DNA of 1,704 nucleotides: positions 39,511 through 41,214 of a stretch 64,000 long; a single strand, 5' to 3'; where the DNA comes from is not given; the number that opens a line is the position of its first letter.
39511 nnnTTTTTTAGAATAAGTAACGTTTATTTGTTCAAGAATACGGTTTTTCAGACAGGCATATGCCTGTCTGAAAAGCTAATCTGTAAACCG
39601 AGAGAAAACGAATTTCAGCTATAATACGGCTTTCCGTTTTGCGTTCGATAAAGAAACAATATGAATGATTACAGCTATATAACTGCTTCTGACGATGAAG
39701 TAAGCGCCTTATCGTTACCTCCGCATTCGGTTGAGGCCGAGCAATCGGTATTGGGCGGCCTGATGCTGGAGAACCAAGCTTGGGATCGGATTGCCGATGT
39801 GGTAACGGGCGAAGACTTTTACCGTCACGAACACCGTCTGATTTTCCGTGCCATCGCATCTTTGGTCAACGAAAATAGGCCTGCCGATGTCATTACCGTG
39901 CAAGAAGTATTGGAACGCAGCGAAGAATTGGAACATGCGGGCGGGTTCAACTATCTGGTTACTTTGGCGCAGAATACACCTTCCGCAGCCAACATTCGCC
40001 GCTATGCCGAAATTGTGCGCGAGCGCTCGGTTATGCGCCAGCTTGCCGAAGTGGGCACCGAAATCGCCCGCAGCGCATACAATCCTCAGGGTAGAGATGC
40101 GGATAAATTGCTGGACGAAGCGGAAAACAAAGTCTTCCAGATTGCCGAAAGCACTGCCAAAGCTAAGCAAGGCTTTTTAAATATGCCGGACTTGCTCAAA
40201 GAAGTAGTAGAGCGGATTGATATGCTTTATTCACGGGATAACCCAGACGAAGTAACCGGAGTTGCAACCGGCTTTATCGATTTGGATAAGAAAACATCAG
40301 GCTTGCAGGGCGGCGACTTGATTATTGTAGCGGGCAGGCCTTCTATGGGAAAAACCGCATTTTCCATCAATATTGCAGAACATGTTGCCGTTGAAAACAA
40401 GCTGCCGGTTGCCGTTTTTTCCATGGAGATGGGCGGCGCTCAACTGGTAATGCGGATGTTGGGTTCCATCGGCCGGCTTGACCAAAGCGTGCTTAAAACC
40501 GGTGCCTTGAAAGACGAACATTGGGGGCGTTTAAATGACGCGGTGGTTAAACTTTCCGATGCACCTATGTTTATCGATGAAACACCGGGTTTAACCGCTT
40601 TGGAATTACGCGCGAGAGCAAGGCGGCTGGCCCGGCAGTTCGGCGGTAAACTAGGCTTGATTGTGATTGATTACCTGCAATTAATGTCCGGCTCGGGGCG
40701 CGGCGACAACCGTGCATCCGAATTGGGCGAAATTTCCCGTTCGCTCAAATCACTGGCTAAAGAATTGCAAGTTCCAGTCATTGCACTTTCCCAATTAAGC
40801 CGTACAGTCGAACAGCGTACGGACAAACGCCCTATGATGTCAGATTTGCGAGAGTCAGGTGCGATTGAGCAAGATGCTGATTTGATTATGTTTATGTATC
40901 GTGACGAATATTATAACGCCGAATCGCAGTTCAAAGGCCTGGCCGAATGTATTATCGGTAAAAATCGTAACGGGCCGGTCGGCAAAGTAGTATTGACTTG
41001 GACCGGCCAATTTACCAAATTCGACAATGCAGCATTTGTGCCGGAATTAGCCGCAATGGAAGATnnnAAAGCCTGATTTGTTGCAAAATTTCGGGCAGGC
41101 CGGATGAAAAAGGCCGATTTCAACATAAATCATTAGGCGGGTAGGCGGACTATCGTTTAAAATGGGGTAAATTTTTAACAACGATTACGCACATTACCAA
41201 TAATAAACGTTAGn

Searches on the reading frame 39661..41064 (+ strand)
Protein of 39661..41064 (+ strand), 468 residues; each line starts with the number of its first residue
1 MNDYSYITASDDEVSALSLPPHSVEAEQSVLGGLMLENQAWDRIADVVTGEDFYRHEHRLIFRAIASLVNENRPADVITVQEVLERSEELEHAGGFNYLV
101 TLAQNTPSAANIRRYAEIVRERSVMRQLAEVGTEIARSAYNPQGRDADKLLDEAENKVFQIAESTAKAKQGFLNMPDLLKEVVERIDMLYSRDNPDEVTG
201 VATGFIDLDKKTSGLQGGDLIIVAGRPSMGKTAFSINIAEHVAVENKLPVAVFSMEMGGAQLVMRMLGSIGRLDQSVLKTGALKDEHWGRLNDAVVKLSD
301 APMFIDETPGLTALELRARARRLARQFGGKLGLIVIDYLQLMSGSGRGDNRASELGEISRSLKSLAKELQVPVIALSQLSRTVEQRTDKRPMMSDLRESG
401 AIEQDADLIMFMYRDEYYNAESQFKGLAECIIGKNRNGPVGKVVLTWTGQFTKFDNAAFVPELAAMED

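Call 31: search_protein_families(library=pfam, proteins=[window:39661-41064:+], max_evalue=0.00001)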
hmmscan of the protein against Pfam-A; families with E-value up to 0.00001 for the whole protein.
window:39661-41064:+ (468 aa): 3 families
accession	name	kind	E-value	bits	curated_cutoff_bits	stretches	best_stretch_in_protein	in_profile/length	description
PF03796.21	DnaB_C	-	4.2e-108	361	27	1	200-456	1-255/255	DnaB-like helicase C terminal domain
PF00772.26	DnaB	-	1.2e-37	128.5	23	1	20-121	2-103/103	DnaB-like helicase N terminal domain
PF13481.12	AAA_25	-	2.4e-10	40.8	27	1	216-379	31-190/195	AAA domain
